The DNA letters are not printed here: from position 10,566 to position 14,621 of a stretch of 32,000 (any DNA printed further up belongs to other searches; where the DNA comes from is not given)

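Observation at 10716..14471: Single 1251-aa protein combining three glycosyltransferase modules with a ~185-residue coiled coil: a WbbB-like polymerase/ruler/terminator candidate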

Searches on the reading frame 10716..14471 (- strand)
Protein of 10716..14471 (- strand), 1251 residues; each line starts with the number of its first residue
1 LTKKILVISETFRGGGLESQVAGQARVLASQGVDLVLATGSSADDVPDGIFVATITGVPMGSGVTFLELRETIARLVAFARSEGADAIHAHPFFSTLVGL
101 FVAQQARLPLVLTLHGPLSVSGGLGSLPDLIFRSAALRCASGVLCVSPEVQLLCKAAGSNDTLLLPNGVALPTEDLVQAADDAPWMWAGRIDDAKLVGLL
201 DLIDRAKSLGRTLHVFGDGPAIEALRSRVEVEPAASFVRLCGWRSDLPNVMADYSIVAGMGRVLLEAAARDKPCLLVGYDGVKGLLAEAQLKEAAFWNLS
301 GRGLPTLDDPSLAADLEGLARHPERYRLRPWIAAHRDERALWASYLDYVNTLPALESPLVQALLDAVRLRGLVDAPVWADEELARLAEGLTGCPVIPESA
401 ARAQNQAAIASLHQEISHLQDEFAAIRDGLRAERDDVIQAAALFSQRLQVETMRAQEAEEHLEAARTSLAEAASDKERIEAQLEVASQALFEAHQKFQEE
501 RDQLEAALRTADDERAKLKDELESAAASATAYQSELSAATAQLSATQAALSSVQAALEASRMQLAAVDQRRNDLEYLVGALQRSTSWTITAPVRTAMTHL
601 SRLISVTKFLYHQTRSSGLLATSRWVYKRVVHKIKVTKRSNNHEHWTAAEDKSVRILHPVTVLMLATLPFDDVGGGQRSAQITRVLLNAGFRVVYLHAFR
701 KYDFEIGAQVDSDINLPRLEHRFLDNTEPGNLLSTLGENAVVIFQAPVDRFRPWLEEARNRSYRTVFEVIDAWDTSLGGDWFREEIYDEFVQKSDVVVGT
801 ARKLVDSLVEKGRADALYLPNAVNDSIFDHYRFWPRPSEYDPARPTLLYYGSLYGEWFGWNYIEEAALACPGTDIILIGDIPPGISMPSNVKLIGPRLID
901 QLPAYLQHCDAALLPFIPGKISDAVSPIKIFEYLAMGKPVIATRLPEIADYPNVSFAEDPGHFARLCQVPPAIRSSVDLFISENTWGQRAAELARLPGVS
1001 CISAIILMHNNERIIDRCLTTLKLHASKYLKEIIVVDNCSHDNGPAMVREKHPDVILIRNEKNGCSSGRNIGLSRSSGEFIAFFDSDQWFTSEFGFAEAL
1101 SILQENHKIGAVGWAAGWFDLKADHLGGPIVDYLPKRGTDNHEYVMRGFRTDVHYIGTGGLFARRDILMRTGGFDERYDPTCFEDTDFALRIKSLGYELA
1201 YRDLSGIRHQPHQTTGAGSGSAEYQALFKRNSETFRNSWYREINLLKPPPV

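Call 5: search_protein_families(library=pfam, proteins=[window:10716-14471:-], max_evalue=0.01)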
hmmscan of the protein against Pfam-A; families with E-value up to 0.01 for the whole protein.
window:10716-14471:- (1251 aa): 7 families
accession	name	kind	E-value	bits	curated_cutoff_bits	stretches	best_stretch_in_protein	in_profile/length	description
PF00535.33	Glycos_transf_2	-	2.1e-21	77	23.3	1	1003-1116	1-116/168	Glycosyl transferase family 2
PF13439.12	Glyco_transf_4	-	2e-15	57.7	28.5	1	15-169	2-166/170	Glycosyltransferase Family 4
PF13692.12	Glyco_trans_1_4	-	3.9e-15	56.8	27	2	874-950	35-113/142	Glycosyl transferases group 1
PF13579.12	Glyco_trans_4_4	-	5.8e-14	53.2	29.7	1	15-168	1-158/158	Glycosyl transferase 4-like domain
PF10111.15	Glyco_tranf_2_2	-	3.2e-07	30.6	27.3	1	1010-1104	9-107/276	Glycosyltransferase like family 2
PF00534.26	Glycos_transf_1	-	5.4e-06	26.5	26.4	0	890-948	74-127/172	Glycosyl transferases group 1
PF24922.1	ACBP4_C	-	0.0014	19.3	31.2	1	495-577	6-88/105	Acyl-CoA-binding domain-containing protein 4-6, C-terminal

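Call 6: search_solved_structures(query=window:10716-14471:-, max_evalue=1, show_alignments=0)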
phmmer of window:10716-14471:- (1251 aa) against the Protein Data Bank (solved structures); distinct sequences matched with E-value up to 1: 25.
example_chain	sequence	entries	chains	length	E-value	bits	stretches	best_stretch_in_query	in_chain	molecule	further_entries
3bcv_A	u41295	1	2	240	1.4e-07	32.7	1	1001-1094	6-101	Putative glycosyltransferase protein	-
5hea_A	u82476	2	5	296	4.2e-07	31.1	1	1001-1099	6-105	Putative glycosyltransferase (GalT1)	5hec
5tze_C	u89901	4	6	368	1.3e-06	29.5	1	1003-1108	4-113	Glycosyl transferase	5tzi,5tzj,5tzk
5tz8_A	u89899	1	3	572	2.8e-06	28.4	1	1003-1108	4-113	Glycosyl transferase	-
6p61_A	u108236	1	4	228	8.1e-06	26.8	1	1001-1095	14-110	Glycosyltransferase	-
2z87_A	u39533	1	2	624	0.00019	22.3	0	992-1090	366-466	Chondroitin synthase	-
2z86_A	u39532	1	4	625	0.00019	22.3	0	992-1090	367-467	Chondroitin synthase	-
6h1j_A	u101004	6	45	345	0.00044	21.1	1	1001-1090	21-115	Probable ss-1,3-N-acetylglucosaminyltransferase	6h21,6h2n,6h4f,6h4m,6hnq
7msk_A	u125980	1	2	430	0.00087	20.1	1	994-1091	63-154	Glyco_trans_2-like domain-containing protein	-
7msp_A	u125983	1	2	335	0.00093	20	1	998-1093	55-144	SPbeta prophage-derived glycosyltransferase SunS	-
7msn_A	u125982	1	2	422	0.0014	19.4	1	998-1093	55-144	SPbeta prophage-derived glycosyltransferase SunS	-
22ao_A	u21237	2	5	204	0.0016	19.3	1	999-1091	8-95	GmaR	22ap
8vh7_A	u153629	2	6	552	0.0073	17.1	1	1001-1106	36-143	Heparosan synthase B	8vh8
8viw_A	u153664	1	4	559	0.0074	17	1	1001-1106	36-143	Heparosan synthase B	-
9jma_A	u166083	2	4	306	0.14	12.8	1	1021-1093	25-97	GalNAc(5)-diNAcBac-PP-undecaprenol beta-1,3-glucosyltransferase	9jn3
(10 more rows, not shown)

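Call 7: search_protein_families(library=ncbifam, proteins=[window:10716-14471:-], max_evalue=0.01)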
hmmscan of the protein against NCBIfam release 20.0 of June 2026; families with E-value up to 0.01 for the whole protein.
window:10716-14471:- (1251 aa): 21 families
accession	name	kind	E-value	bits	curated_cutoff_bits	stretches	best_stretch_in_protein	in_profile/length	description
TIGR03965.1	mycofact_glyco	equivalog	1.6e-22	80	280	1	1001-1213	75-284/467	mycofactocin biosynthesis glycosyltransferase MftF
NF007482.0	PRK10073.1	equivalog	5.7e-12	45.3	423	1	1001-1092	7-100/334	glycosyltransferase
TIGR04283.1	glyco_like_mftF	equivalog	5.7e-11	42.4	182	1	1002-1196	1-173/221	TIGR04283 family arsenosugar biosynthesis glycosyltransferase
NF041875.1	EPS_EpsD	equivalog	6.1e-10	39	370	1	1004-1209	3-206/325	exopolysaccharide biosynthesis glycosyltransferase EpsD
NF047676.1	TeichurnBiosyTuaH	equivalog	8.7e-10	38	550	1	889-952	265-328/384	teichuronic acid biosynthesis protein TuaH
NF047683.1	TeichurnBiosyTuaG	equivalog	5.8e-09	36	400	1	1001-1093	7-102/252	teichuronic acid biosynthesis protein TuaG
NF038299.1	EPS_HpsN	equivalog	3.1e-08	32.9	425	1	1002-1230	3-244/317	hormogonium polysaccharide biosynthesis glycosyltransferase HpsN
TIGR04195.1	S_glycosyl_SunS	equivalog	4e-08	32.5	350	1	1001-1090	58-144/421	SunS family peptide S-glycosyltransferase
NF038302.1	EPS_HpsE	equivalog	8.2e-08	31.6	300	1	1005-1113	6-121/307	hormogonium polysaccharide biosynthesis glycosyltransferase HpsE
TIGR01556.1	rhamnosyltran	subfamily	5.4e-07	29.1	200.55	1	1029-1200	20-191/281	rhamnosyltransferase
TIGR02168.1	SMC_prok_B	equivalog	9.9e-07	26.9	567.35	1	404-576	669-847/1181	chromosome segregation protein SMC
TIGR02169.1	SMC_prok_A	equivalog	2.5e-05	22.2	729.4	1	404-575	320-490/1165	chromosome segregation protein SMC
NF045487.1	ASRP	equivalog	7.7e-05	21.5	300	1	475-581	133-237/593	archaea-specific SMC-related protein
NF047684.1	TeichurnBiosyTuaC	equivalog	0.00012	21.1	550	1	85-231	109-268/391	teichuronic acid biosynthesis protein TuaC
TIGR03088.1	stp2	hypoth_equivalog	0.00014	21.1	409.05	1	211-287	230-312/374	TIGR03088 family PEP-CTERM/XrtA system glycosyltransferase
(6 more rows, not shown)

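Call 8: find_homologous_proteins(query=window:10716-14471:-, max_evalue=0.00001)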
Query window:10716-14471:- (1251 aa): 34 proteins with E <= 0.00001 among 8000 candidates.
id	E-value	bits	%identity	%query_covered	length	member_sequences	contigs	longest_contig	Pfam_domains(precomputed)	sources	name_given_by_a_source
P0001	0.0e+0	2842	100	100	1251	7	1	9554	PF10111.15,PF00534.27,PF13579.13,PF13439.13,PF00535.33,PF13692.13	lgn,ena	-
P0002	0.0e+0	1831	67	100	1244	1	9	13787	PF13579.13,PF13439.13,PF00535.33,PF13692.13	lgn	-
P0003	1.6e-254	866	43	61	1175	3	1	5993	PF10111.15,PF13641.13,PF00534.27,PF13477.13,PF13579.13,PF13439.13,PF00535.33,PF13692.13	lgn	-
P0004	9.6e-253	860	44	59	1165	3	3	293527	PF13641.13,PF00534.27,PF13477.13,PF13579.13,PF13439.13,PF00535.33,PF13692.13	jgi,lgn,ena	-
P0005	1.8e-160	554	36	53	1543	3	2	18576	PF00534.27,PF13579.13,PF13439.13,PF00535.33,PF13692.13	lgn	-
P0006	1.3e-154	535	44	34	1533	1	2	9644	PF13641.13,PF00534.27,PF13579.13,PF05050.20,PF13439.13,PF00535.33,PF13692.13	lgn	-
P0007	1.1e-147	512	32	79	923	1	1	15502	PF00534.27,PF13579.13,PF13439.13,PF13692.13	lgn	-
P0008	7.1e-136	473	45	39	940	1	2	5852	PF13579.13,PF13439.13,PF13692.13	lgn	-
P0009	1.8e-128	448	45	35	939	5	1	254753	PF13579.13,PF13439.13,PF13692.13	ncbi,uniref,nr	ncbi:hypothetical protein MOLA_15930 [Moorella thermoacetica]|uniref:glycosyltransferase family 4 pr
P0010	4.3e-120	420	29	79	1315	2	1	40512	PF00534.27,PF13579.13,PF13439.13,PF13692.13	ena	-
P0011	1.2e-104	369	33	41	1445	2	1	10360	PF00534.27,PF13579.13,PF13439.13,PF13692.13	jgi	jgi:glycosyltransferase involved in cell wall biosynthesis/predicted nucleic acid-binding Zn-ribbon 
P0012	1.3e-102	362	34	50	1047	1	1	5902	PF00534.27,PF13579.13,PF13439.13,PF20706.4,PF13692.13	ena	-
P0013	6.2e-96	340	36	42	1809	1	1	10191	PF13641.13,PF00534.27,PF13477.13,PF13579.13,PF13439.13,PF00535.33,PF13692.13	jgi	jgi:glycosyltransferase involved in cell wall biosynthesis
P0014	9.1e-95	336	36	29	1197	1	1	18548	PF10111.15,PF13506.14,PF13641.13,PF00534.27,PF13579.13,PF13439.13,PF00535.33,PF13692.13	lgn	-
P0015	2.0e-93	332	32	37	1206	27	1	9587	PF10111.15,PF13641.13,PF00534.27,PF13579.13,PF13524.13,PF13439.13,PF00535.33,PF13692.13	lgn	-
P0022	7.1e-72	261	29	47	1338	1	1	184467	PF10111.15,PF13641.13,PF00534.27,PF13579.13,PF13524.13,PF13439.13,PF00535.33,PF13692.13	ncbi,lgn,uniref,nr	ncbi:glycosyltransferase [Luteimonas sp BLCC-B24]|uniref:glycosyltransferase n=1 Tax=Luteimonas sp. 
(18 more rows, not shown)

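Call 18: find_encoding_contigs(protein=P0004, flank=10000, max_places=2)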
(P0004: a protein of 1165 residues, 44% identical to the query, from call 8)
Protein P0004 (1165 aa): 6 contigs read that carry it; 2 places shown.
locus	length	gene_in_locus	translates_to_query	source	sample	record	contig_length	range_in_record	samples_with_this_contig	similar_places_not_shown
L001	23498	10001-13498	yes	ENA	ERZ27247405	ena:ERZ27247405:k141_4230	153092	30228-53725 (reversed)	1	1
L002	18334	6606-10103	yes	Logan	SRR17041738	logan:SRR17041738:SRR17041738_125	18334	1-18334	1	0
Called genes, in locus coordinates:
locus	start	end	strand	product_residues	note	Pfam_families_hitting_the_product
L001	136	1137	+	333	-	PF00044:Gp_dh_N, PF02800:Gp_dh_C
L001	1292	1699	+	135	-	PF02566:OsmC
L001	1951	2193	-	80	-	-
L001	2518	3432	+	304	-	PF02678:Pirin, PF05726:Pirin_C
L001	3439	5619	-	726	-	PF00270:DEAD (weak), PF06733:DEAD_2 (weak), PF13307:Helicase_C_2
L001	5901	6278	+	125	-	PF10066:DUF2304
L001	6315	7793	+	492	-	PF00483:NTP_transferase, PF12804:NTP_transf_3 (weak), PF22640:ManC_GMP_beta-helix, PF01050:MannoseP_isomer, PF07883:Cupin_2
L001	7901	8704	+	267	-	PF01061:ABC2_membrane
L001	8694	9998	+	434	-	PF02463:SMC_N (faint), PF00005:ABC_tran, PF14524:Wzt_C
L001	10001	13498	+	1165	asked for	PF13439:Glyco_transf_4, PF13477:Glyco_trans_4_2 (weak), PF13579:Glyco_trans_4_4, PF00534:Glycos_transf_1 (weak), PF13692:Glyco_trans_1_4, PF00535:Glycos_transf_2, PF13641:Glyco_tranf_2_3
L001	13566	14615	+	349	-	PF02350:Epimerase_2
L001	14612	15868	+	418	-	PF13579:Glyco_trans_4_4, PF13439:Glyco_transf_4, PF13692:Glyco_trans_1_4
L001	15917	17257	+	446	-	PF02878:PGM_PMM_I, PF02879:PGM_PMM_II, PF02880:PGM_PMM_III, PF00408:PGM_PMM_IV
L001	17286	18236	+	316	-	PF01757:Acyl_transf_3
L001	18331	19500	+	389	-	PF13439:Glyco_transf_4 (weak), PF13524:Glyco_trans_1_2 (faint), PF20706:GT4-conflict, PF00534:Glycos_transf_1, PF13692:Glyco_trans_1_4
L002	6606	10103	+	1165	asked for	PF13439:Glyco_transf_4, PF13477:Glyco_trans_4_2 (weak), PF13579:Glyco_trans_4_4, PF00534:Glycos_transf_1 (weak), PF13692:Glyco_trans_1_4, PF00535:Glycos_transf_2, PF13641:Glyco_tranf_2_3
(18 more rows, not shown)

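Call 19: find_encoding_contigs(protein=P0009, flank=10000, max_places=2)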
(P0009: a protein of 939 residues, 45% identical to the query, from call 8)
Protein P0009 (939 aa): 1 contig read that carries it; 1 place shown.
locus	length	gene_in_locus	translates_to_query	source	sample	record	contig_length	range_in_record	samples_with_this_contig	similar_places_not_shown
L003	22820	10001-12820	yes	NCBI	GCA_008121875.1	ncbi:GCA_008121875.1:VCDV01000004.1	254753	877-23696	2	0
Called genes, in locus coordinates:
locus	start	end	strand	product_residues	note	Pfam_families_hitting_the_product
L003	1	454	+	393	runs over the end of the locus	PF21818:DUF6884, PF26468:GIY_YIG_3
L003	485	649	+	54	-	-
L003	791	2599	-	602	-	PF19291:TREH_N, PF00723:Glyco_hydro_15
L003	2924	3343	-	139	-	PF13470:PIN_3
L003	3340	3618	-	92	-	PF02604:PhdYeFM_antitox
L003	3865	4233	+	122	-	-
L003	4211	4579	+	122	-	-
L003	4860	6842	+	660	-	PF00395:SLH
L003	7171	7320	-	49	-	-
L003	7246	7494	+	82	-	-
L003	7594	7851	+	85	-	-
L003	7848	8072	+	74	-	PF00483:NTP_transferase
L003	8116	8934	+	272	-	PF01061:ABC2_membrane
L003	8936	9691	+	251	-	PF00005:ABC_tran, PF13304:AAA_21 (faint)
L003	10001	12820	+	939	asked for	PF13439:Glyco_transf_4, PF13579:Glyco_trans_4_4, PF13692:Glyco_trans_1_4 (faint)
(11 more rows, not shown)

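Call 20: find_encoding_contigs(protein=P0022, flank=10000, max_places=2)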
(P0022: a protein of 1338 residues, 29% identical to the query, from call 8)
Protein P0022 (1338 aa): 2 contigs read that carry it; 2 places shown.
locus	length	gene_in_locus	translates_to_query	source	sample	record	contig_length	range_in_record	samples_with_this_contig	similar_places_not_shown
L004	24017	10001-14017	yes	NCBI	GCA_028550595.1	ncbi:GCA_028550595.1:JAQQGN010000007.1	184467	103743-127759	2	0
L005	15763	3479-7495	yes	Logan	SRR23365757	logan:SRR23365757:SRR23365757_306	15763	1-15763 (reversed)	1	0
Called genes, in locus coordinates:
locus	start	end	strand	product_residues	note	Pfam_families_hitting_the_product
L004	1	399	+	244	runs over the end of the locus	PF10014:2OG-Fe_Oxy_2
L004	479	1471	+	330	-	PF18288:FAA_hydro_N_2, PF01557:FAA_hydrolase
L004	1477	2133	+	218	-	PF02798:GST_N, PF13417:GST_N_3, PF13409:GST_N_2, PF13410:GST_C_2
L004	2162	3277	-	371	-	PF00437:T2SSE, PF00005:ABC_tran (faint)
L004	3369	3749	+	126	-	PF14346:DUF4398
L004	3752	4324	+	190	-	-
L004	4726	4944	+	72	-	PF04325:DUF465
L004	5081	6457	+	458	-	PF00291:PALP, PF00571:CBS (weak)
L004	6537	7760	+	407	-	PF01053:Cys_Met_Meta_PP, PF00155:Aminotran_1_2 (weak), PF00266:Aminotran_5 (faint)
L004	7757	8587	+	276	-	PF01061:ABC2_membrane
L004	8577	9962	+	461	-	PF00005:ABC_tran, PF14524:Wzt_C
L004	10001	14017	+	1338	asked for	PF13439:Glyco_transf_4, PF13579:Glyco_trans_4_4, PF00534:Glycos_transf_1 (faint), PF13692:Glyco_trans_1_4, PF13524:Glyco_trans_1_2 (weak), PF00535:Glycos_transf_2, PF10111:Glyco_tranf_2_2, PF13641:Glyco_tranf_2_3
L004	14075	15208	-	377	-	PF02350:Epimerase_2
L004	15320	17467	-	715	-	PF00884:Sulfatase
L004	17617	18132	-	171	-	-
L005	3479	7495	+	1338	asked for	PF13439:Glyco_transf_4, PF13579:Glyco_trans_4_4, PF00534:Glycos_transf_1 (faint), PF13692:Glyco_trans_1_4, PF13524:Glyco_trans_1_2 (weak), PF00535:Glycos_transf_2, PF10111:Glyco_tranf_2_2, PF13641:Glyco_tranf_2_3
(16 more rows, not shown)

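Call 74: find_encoding_contigs(protein=P0002, flank=10000, max_places=2)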
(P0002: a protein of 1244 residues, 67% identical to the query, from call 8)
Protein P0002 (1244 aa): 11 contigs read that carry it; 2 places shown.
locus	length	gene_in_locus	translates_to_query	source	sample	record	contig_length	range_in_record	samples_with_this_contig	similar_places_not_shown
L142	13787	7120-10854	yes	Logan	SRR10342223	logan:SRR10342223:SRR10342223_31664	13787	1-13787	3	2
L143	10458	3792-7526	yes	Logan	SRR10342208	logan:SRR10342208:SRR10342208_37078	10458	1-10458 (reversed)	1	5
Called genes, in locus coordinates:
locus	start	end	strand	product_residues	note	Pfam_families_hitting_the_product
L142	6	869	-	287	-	-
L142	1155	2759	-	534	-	PF13148:DUF3987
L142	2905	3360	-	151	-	-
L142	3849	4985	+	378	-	PF02350:Epimerase_2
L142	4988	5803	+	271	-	PF01061:ABC2_membrane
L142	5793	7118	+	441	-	PF00005:ABC_tran, PF14524:Wzt_C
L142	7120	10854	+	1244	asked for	PF13439:Glyco_transf_4, PF13579:Glyco_trans_4_4, PF13692:Glyco_trans_1_4 (weak), PF00535:Glycos_transf_2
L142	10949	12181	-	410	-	PF13692:Glyco_trans_1_4 (weak)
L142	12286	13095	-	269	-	PF00535:Glycos_transf_2, PF10111:Glyco_tranf_2_2 (weak)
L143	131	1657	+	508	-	PF02350:Epimerase_2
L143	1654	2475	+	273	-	PF01061:ABC2_membrane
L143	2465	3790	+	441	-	PF00005:ABC_tran, PF14524:Wzt_C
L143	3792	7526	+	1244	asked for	PF13439:Glyco_transf_4, PF13579:Glyco_trans_4_4, PF13692:Glyco_trans_1_4 (weak), PF00535:Glycos_transf_2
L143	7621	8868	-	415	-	PF13692:Glyco_trans_1_4 (weak)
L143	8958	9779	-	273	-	PF00535:Glycos_transf_2, PF10111:Glyco_tranf_2_2 (weak)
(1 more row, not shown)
